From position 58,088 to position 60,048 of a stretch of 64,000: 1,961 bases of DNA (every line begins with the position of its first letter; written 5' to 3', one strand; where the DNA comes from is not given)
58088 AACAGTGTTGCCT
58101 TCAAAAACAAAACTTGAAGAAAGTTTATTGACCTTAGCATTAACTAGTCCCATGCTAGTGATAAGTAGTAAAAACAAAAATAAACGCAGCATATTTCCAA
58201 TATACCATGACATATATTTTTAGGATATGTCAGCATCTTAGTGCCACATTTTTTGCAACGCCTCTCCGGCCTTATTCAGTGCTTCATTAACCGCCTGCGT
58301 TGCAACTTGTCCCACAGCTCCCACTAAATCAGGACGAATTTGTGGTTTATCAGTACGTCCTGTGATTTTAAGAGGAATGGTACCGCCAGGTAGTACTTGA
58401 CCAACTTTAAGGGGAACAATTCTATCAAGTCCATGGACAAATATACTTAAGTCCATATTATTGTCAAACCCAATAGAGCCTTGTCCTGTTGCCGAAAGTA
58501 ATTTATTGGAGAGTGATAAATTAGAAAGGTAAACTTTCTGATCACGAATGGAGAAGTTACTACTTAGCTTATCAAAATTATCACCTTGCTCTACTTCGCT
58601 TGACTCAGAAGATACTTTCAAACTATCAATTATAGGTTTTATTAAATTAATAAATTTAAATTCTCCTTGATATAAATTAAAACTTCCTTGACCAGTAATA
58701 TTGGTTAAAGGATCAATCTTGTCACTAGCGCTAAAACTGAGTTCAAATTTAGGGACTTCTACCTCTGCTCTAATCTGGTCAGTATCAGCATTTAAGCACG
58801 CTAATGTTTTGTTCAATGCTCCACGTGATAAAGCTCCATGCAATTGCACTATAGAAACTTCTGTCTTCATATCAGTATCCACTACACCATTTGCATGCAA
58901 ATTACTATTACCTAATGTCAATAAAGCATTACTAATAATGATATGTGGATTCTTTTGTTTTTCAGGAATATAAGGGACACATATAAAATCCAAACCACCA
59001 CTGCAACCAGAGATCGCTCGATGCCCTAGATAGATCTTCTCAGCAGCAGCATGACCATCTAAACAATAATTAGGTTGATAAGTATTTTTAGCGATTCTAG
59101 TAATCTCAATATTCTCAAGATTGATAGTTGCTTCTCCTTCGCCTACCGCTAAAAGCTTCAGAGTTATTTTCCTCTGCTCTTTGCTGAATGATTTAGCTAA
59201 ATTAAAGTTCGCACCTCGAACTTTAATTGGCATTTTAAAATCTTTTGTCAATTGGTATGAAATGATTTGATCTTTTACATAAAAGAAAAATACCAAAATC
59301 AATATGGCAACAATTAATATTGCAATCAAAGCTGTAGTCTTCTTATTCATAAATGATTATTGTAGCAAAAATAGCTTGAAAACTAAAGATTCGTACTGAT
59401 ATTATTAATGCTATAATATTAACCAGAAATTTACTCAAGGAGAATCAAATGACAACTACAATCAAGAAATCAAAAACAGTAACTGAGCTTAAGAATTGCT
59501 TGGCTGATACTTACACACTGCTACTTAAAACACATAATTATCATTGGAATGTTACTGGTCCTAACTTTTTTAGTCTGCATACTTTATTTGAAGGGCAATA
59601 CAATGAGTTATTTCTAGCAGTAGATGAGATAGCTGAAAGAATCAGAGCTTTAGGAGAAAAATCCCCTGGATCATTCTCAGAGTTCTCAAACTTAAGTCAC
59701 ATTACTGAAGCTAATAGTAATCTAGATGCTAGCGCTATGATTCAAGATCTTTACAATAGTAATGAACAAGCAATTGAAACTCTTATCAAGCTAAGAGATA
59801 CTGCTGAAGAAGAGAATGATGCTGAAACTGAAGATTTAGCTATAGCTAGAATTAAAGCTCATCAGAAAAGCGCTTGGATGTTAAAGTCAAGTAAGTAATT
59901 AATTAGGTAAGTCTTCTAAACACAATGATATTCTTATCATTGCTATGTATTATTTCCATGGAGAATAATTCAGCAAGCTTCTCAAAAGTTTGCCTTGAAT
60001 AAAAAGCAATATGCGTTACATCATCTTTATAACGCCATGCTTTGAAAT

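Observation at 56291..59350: Three-gene minus-strand cluster: AsmA-like protein, secreted Thr/Gly-rich protein, lipoprotein - candidate envelope module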

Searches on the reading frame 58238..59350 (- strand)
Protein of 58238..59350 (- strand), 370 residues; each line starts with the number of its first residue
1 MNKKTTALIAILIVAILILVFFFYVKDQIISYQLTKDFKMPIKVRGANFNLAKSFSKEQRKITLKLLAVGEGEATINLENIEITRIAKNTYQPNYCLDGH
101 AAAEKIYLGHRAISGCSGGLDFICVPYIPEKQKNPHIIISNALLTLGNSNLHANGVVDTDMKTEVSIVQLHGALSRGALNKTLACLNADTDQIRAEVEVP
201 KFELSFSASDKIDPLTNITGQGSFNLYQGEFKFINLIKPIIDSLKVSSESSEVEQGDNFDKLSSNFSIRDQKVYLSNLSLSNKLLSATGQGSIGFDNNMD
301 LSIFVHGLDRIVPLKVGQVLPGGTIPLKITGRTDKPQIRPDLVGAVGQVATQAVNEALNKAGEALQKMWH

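Call 3: search_protein_families(library=pfam, proteins=[window:58238-59350:-], max_evalue=0.1)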
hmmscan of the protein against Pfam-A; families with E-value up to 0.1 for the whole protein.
window:58238-59350:- (370 aa): 1 family
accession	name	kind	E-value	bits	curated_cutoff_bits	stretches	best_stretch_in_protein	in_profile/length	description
PF06585.17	JHBP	-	0.014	15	29.2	0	187-288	98-193/239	Haemolymph juvenile hormone binding protein (JHBP)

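Call 4: search_protein_families(library=ncbifam, proteins=[window:58238-59350:-], max_evalue=0.1)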
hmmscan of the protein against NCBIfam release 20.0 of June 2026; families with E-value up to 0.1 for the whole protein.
window:58238-59350:- (370 aa): 3 families
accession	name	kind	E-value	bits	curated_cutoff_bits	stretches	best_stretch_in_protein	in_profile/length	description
NF008091.0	PRK10833.1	equivalog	0.0091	14.5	412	1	168-334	401-571/618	outer membrane assembly protein AsmA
NF038243.1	TRP75_fam_Nterm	subfamily_domain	0.065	13.7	75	0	11-57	4-50/126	TRP75-related protein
TIGR01673.1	holin_LLH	equivalog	0.075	13.5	34.75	0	6-38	5-37/108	phage holin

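Call 11: find_homologous_proteins(query=window:58238-59350:-)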
Query window:58238-59350:- (370 aa): 9 proteins with E <= 0.001 among 5606 candidates.
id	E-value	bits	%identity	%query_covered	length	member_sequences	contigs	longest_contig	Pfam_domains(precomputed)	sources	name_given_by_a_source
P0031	1.2e-239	812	100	100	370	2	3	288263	-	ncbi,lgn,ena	-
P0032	7.9e-208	708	84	100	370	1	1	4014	-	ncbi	-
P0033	1.9e-195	667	80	100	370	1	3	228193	-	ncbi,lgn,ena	-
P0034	7.0e-189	645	76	100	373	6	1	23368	-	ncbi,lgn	-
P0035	3.7e-188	643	77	98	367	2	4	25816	-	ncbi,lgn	-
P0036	2.3e-185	634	77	94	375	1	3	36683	-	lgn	-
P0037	1.5e-184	631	74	100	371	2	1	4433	-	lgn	-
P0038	9.7e-183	625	75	95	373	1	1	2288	-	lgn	-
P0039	2.8e-162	558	78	82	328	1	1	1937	-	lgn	-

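Call 28: predict_structure(alignment_id=A2)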
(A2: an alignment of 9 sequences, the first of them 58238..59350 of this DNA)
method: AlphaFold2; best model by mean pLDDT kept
length: 370 residues; sequences in the alignment: 9
mean_pLDDT: 40.5   pTM: 0.26
mean pLDDT of the five models: 40.5, 37.8, 34.6, 32.8, 32.7
residues with pLDDT >= 90: 0; 70-90: 18; 50-70: 75; < 50: 277
segments of 3 or more residues with pLDDT < 50: 25-82, 105-112, 131-142, 148-262, 267-271, 282-285, 294-299, 302-354, 364-370
pLDDT, mean of each block of 10 residues (from residue 1): 72 80 47 26 25 30 24 36 53 55 49 53 50 43 50 40 31 32 39 23 26 32 28 32 33 33 49 56 51 49 43 34 28 27 33 48 38
secondary structure, 60 per line:
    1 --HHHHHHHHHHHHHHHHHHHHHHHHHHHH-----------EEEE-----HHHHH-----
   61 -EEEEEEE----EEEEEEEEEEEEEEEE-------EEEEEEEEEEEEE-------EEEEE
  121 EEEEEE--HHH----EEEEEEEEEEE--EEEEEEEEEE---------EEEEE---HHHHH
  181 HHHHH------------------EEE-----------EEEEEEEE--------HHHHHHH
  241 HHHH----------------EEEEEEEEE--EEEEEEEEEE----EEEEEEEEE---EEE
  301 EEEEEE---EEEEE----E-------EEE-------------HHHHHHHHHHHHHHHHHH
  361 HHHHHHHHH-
elements in order: H3-30 E42-45 H51-55 E62-68 E73-88 E96-108 E116-126 E136-146 E149-158 E168-172 H176-185 E204-206 E218-225 H234-244 E261-269 E272-281 E286-294 E298-306 E310-314 E327-329 H343-369

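Call 33: search_protein_representatives(alignment_id=A2)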
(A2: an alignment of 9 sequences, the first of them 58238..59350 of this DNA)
Query: 9 sequences, 370 profile positions. Proteins with E-value up to 0.001 (for the whole library): 189; up to 1e-10: 33; up to 1e-30: 8. The best 150 are listed.
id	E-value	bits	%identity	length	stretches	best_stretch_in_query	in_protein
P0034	1.4e-222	754.8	-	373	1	2-370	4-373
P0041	5.2e-102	358.0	-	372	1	1-369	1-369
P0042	2.2e-83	296.7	-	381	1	6-365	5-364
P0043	5.3e-71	256.0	-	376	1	2-368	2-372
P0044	2.1e-58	214.5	-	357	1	6-357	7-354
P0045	2.4e-38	148.5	-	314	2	139-342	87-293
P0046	7.1e-33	130.5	-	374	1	8-365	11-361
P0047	8.6e-33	130.3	-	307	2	137-348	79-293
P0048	6.8e-15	71.4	-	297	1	172-344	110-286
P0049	2.0e-14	69.8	-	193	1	192-363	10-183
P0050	2.2e-14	69.7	-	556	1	153-355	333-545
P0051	4.2e-14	68.8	-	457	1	172-352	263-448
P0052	6.2e-14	68.2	-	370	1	171-355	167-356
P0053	7.4e-14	68.0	-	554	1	169-349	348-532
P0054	1.8e-13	66.7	-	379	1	133-342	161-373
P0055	1.9e-13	66.6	-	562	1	171-346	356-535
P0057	4.8e-13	65.3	-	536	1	138-357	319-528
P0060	2.3e-12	63.0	-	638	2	157-368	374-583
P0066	8.1e-12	61.2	-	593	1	196-350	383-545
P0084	3.9e-09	52.4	-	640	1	163-342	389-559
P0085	4.3e-09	52.3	-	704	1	153-368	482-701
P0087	6.1e-09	51.8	-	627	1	186-367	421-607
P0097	1.4e-07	47.3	-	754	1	126-342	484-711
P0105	2.6e-07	46.4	-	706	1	137-361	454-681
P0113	1.1e-06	44.4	-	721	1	153-367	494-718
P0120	3.0e-06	42.9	-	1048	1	202-365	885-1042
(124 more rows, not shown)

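Call 34: search_protein_families(library=pfam, proteins=[P0041, P0042, P0044, P0046, P0050, P0053, P0060, P0085, P0097, P0120], max_evalue=0.001)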
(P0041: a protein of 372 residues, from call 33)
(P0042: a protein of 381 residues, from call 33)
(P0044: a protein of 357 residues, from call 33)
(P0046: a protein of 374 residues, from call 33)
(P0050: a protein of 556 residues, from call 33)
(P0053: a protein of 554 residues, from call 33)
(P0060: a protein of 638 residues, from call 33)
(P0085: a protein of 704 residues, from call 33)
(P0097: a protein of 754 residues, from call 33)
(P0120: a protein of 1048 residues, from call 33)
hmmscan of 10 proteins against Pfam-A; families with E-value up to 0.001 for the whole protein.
P0041 (372 aa): 1 family
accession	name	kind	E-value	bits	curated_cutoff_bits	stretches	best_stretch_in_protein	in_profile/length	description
PF13116.12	YhdP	-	6.3e-05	21.5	46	1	127-301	987-1168/1224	YhdP protein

P0042 (381 aa): 0 families

P0044 (357 aa): 1 family
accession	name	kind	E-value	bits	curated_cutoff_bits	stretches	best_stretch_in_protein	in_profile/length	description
PF13116.12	YhdP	-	0.00025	19.5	46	1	253-311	1118-1176/1224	YhdP protein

P0046 (374 aa): 0 families

P0050 (556 aa): 3 families
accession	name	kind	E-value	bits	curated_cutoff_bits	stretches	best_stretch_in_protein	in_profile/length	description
PF13116.12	YhdP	-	1.6e-15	56.6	46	2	4-176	10-156/1224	YhdP protein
PF05170.20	AsmA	-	5e-15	55.8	29.8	2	5-198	5-196/607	AsmA family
PF05359.17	DUF748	-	7.5e-14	51.2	50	1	4-242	14-227/1037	Domain of Unknown Function (DUF748)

P0053 (554 aa): 3 families
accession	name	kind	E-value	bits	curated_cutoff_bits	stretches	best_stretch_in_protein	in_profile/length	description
PF05170.20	AsmA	-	1.5e-19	70.7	29.8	1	1-169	1-175/607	AsmA family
PF05359.17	DUF748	-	4.3e-18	65.2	50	1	2-217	12-214/1037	Domain of Unknown Function (DUF748)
PF13116.12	YhdP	-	1.1e-12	47.3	46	1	3-178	6-167/1224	YhdP protein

P0060 (638 aa): 2 families
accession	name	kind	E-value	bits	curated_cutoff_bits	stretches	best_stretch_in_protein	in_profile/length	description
PF05359.17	DUF748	-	1e-13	50.7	50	1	13-262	18-222/1037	Domain of Unknown Function (DUF748)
PF05170.20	AsmA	-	3.2e-12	46.5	29.8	1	6-265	7-228/607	AsmA family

P0085 (704 aa): 3 families
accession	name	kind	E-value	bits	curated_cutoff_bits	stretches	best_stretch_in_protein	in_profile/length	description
PF05170.20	AsmA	-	1.1e-68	233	29.8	2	1-197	1-188/607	AsmA family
PF13116.12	YhdP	-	1.8e-29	102.8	46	2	219-645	742-1179/1224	YhdP protein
PF05359.17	DUF748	-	1.4e-16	60.3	50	1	13-223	18-210/1037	Domain of Unknown Function (DUF748)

P0097 (754 aa): 1 family
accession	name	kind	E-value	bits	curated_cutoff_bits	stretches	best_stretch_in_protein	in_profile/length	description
PF05170.20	AsmA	-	5.9e-24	85.2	29.8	2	374-636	346-598/607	AsmA family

P0120 (1048 aa): 3 families
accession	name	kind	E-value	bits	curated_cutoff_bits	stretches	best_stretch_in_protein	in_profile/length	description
PF05170.20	AsmA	-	1e-24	87.8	29.8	2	576-961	296-605/607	AsmA family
PF13116.12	YhdP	-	1.9e-15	56.3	46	1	7-188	11-192/1224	YhdP protein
PF05359.17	DUF748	-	2.4e-08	32.9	50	1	4-243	16-223/1037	Domain of Unknown Function (DUF748)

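Call 39: find_related_loci(query=A4, collection=metagenome_contigs, flank=5000)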
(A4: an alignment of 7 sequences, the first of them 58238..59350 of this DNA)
Query A4 (370 aa) in metagenome_contigs; peptide patterns used: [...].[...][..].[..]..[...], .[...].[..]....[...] (x = any residue, [..] = any of these).
83 stretches matched a pattern; 3 encode a relative of the query (tblastn E <= 1e-3); 3 distinct loci.
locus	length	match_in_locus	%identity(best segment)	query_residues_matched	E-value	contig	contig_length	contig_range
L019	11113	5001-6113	74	1-370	0e+0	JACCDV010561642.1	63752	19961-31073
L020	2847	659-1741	43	4-367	3e-99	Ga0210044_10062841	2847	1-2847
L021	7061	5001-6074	41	11-365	2e-81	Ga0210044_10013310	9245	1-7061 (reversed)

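Call 53: search_solved_structures(query=A3, max_evalue=1, show_alignments=2)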
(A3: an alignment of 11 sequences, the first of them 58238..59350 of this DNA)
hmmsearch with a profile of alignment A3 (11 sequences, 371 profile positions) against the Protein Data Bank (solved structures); distinct sequences matched with E-value up to 1: 0.

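Call 56: search_protein_families(library=pfam, proteins=[P0051, P0055, P0057, P0066, P0084, P0087, P0105, P0113, P0043, P0045], max_evalue=0.001)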
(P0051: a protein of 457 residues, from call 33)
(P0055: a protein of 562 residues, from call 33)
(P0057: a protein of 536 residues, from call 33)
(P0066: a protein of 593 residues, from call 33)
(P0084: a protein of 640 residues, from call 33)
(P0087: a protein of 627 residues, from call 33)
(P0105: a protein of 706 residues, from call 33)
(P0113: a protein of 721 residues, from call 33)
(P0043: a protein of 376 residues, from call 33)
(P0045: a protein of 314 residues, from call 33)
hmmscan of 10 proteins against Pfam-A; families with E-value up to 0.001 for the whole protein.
P0051 (457 aa): 3 families
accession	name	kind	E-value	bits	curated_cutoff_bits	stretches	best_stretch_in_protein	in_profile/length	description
PF05359.17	DUF748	-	9.7e-09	34.3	50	1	5-135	99-218/1037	Domain of Unknown Function (DUF748)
PF05170.20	AsmA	-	4.2e-07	29.6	29.8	0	238-362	479-599/607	AsmA family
PF13116.12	YhdP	-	3e-06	25.9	46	1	223-396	987-1169/1224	YhdP protein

P0055 (562 aa): 3 families
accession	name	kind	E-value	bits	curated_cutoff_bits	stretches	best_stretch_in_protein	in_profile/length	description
PF05359.17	DUF748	-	7.7e-22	77.6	50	1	2-317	13-301/1037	Domain of Unknown Function (DUF748)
PF05170.20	AsmA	-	3.4e-17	62.9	29.8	1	55-212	53-197/607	AsmA family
PF13116.12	YhdP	-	1.1e-13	50.5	46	1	5-185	12-163/1224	YhdP protein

P0057 (536 aa): 3 families
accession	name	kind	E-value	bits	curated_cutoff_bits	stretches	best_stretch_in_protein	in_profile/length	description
PF05170.20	AsmA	-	2.8e-15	56.6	29.8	1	66-148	63-147/607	AsmA family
PF05359.17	DUF748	-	5e-12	45.2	50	1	11-232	17-222/1037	Domain of Unknown Function (DUF748)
PF13116.12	YhdP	-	1.6e-10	40.1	46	1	3-172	9-154/1224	YhdP protein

P0066 (593 aa): 3 families
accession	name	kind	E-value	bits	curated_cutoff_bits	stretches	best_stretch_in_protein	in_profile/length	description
PF13116.12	YhdP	-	1.5e-14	53.4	46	2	325-505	993-1179/1224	YhdP protein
PF05359.17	DUF748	-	1.9e-13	49.9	50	1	6-230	16-219/1037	Domain of Unknown Function (DUF748)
PF05170.20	AsmA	-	1.8e-12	47.3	29.8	1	6-197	6-194/607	AsmA family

P0084 (640 aa): 3 families
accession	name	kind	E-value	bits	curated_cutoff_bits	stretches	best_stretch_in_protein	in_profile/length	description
PF13116.12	YhdP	-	1.2e-15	57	46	1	2-232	2-175/1224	YhdP protein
PF05170.20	AsmA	-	3.4e-15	56.3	29.8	1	1-252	1-215/607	AsmA family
PF05359.17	DUF748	-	7.8e-09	34.6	50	1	16-265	21-216/1037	Domain of Unknown Function (DUF748)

P0087 (627 aa): 3 families
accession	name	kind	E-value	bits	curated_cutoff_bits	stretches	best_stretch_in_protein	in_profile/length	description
PF05170.20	AsmA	-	3.2e-55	188.5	29.8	2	1-306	1-294/607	AsmA family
PF13116.12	YhdP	-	4.5e-15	55.1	46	2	3-233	6-210/1224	YhdP protein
PF05359.17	DUF748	-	5.9e-13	48.2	50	1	13-460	18-452/1037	Domain of Unknown Function (DUF748)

P0105 (706 aa): 3 families
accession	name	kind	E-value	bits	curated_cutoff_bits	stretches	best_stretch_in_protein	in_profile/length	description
PF05170.20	AsmA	-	6.9e-58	197.3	29.8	1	1-603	1-606/607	AsmA family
PF13116.12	YhdP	-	1.7e-19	69.8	46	2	1-293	1-273/1224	YhdP protein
PF05359.17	DUF748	-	1.4e-13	50.3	50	1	3-421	13-348/1037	Domain of Unknown Function (DUF748)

P0113 (721 aa): 3 families
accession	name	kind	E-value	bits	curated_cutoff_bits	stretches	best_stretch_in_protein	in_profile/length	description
PF05170.20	AsmA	-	6.7e-61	207.3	29.8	1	2-627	3-606/607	AsmA family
PF13116.12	YhdP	-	1e-17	63.9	46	2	355-668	908-1183/1224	YhdP protein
PF05359.17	DUF748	-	1.9e-14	53.2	50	1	14-200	20-188/1037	Domain of Unknown Function (DUF748)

P0043 (376 aa): 0 families

P0045 (314 aa): 0 families

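Call 70: fold_search(model_id=the predicted structure, library=pdb)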
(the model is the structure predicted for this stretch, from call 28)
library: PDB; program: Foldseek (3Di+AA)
matches with E <= 10: 463; with E <= 0.001: 0
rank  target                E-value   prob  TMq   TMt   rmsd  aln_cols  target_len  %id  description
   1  2obd_A                6.1e-02  0.05  0.09  0.07  24.6       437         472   10  Crystal Structure of Cholesteryl Ester Transfer Protein (released 2007-01-23)
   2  5efv_A                2.3e-01  0.14  0.17  0.12  25.2       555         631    7  The host-recognition device of Staphylococcus aureus phage Phi11 (released 2016-05-25)
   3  5efv_B                3.3e-01  0.11  0.16  0.11  25.3       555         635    7  The host-recognition device of Staphylococcus aureus phage Phi11 (released 2016-05-25)
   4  5efv_C                3.5e-01  0.11  0.16  0.11  25.4       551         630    7  The host-recognition device of Staphylococcus aureus phage Phi11 (released 2016-05-25)
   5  1ewf                  4.5e-01  0.02  0.08  0.07  26.0       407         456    7  THE 1.7 ANGSTROM CRYSTAL STRUCTURE OF BPI (released 2000-06-21)
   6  5obv                  5.0e-01  0.12  0.14  0.11  10.2       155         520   13  Mycoplasma genitalium DnaK deletion mutant lacking SBDalpha in complex with ADP and Pi. (released 2018-05-09)
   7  9coo_A                5.0e-01  0.04  0.09  0.08  21.1       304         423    8  Nanobody 4 bound to Apolipoprotein B 100 (released 2024-12-25)
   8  7vci_G                5.3e-01  0.06  0.11  0.13  19.6       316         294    8  Structure of Xenopus laevis NPC nuclear ring asymmetric unit (released 2022-02-02)
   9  3dqg_C                5.3e-01  0.04  0.09  0.14  16.6       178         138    7  Peptide-binding domain of heat shock 70 kDa protein F, mitochondrial precursor, from Caenorhabditis elegans. (released 2008-07-22)
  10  8rfb                  5.6e-01  0.05  0.12  0.08  18.1       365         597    7  Cryo-EM structure of the R243C mutant of human Prolyl Endopeptidase-Like (PREPL) protein involved in Congenital myasthen (released 2024-09-04)
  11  1bp1                  5.6e-01  0.02  0.09  0.07  26.7       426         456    8  CRYSTAL STRUCTURE OF BPI, THE HUMAN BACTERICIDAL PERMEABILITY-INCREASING PROTEIN (released 1997-09-04)
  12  7ywp                  6.2e-01  0.07  0.11  0.07  17.6       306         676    8  Closed conformation of Oligopeptidase B from Serratia proteomaculans with covalently bound TCK (released 2023-02-22)
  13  6z6c_BBB              6.2e-01  0.05  0.11  0.13  19.9       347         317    5  Crystal structurel of FleA lectin in complex with a monovalent inhibitor (released 2021-04-07)
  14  6zqd_CH               6.2e-01  0.04  0.11  0.09  23.4       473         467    9  Cryo-EM structure of the 90S pre-ribosome from Saccharomyces cerevisiae, state Post-A1 (released 2020-09-23)
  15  1dky_B                6.8e-01  0.09  0.13  0.18  10.8       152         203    8  THE SUBSTRATE BINDING DOMAIN OF DNAK IN COMPLEX WITH A SUBSTRATE PEPTIDE, DETERMINED FROM TYPE 2 NATIVE CRYSTALS (released 1996-12-07)
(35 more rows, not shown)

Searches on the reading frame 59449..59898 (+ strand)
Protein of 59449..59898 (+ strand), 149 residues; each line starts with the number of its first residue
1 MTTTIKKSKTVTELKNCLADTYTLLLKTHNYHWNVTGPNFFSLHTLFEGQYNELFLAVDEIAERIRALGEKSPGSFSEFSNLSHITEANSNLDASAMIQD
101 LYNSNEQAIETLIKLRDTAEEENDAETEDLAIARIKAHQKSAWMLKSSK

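Call 3: search_protein_families(library=pfam, proteins=[window:59449-59898:+], max_evalue=0.1)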
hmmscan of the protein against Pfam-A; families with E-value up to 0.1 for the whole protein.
window:59449-59898:+ (149 aa): 1 family
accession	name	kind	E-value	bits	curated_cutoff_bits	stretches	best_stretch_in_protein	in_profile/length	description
PF00210.30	Ferritin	-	2.1e-27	96.2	24.5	1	14-146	4-133/142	Ferritin-like domain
